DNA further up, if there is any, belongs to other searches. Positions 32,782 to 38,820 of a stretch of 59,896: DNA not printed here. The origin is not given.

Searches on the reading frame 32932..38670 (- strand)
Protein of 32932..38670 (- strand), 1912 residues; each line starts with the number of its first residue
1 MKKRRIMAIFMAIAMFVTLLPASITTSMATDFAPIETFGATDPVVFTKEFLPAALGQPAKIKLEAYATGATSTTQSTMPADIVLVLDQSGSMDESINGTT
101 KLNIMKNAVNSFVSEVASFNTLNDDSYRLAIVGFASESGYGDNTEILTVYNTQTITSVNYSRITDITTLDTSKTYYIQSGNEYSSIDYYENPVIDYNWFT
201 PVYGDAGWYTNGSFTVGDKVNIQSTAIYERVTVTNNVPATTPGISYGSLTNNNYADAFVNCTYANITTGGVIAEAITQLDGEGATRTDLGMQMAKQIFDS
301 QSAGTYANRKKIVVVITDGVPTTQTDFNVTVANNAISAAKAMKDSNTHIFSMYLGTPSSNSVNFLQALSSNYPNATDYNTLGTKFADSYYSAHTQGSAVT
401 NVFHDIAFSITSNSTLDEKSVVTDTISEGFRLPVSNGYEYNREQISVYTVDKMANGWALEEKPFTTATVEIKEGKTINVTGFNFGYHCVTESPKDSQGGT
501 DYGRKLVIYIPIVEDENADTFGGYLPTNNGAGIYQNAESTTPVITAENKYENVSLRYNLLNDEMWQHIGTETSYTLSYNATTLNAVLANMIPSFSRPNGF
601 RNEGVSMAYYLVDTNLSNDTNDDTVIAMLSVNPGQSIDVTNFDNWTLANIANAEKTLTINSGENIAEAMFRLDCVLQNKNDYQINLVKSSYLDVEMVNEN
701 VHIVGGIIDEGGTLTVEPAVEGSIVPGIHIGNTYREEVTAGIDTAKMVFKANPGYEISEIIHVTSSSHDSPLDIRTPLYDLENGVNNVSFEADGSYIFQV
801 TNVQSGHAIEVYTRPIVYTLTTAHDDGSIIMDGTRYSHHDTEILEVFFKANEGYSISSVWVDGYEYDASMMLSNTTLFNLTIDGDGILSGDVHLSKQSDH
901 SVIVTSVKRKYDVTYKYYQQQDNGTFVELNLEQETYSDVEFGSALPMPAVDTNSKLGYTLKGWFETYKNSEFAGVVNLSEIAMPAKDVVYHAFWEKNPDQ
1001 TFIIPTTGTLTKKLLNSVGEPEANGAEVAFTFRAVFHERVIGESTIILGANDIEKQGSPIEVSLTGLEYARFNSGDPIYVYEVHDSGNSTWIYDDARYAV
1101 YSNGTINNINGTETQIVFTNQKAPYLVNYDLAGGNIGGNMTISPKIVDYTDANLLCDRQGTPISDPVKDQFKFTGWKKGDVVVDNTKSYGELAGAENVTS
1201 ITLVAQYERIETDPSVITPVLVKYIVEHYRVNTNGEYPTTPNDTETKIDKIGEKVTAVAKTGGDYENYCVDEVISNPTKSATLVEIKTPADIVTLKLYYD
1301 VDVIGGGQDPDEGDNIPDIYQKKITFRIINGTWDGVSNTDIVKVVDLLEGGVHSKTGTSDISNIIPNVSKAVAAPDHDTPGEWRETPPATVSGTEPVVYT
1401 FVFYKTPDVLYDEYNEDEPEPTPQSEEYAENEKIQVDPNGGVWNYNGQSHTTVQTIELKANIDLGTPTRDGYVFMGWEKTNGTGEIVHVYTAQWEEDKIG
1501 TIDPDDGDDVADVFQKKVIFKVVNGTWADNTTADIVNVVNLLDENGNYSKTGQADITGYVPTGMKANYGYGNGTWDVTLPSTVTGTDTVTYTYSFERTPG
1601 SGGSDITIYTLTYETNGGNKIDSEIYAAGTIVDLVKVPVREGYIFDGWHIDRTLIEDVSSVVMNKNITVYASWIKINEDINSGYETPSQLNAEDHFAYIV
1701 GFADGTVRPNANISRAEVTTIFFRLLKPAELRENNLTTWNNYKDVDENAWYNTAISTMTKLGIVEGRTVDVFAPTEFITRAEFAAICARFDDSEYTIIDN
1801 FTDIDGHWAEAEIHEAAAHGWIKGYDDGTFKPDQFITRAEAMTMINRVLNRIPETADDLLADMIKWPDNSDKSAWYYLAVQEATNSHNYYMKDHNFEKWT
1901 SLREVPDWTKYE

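Call 12: search_protein_families(library=pfam, proteins=[window:32932-38670:-], max_evalue=0.001)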
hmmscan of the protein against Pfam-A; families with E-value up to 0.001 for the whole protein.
window:32932-38670:- (1912 aa): 4 families
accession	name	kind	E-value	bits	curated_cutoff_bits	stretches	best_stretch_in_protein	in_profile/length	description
PF00395.25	SLH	-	2.2e-31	108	20.8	2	1800-1841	1-43/44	S-layer homology domain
PF09479.16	Flg_new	-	7.6e-21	74.5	27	1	1609-1671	1-64/65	Listeria-Bacteroides repeat domain (List_Bact_rpt)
PF13519.12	VWA_2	-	4.5e-12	47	27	2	82-137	1-48/107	von Willebrand factor type A domain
PF00092.34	VWA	-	1.4e-11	45.4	23.8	2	263-370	55-152/174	von Willebrand factor type A domain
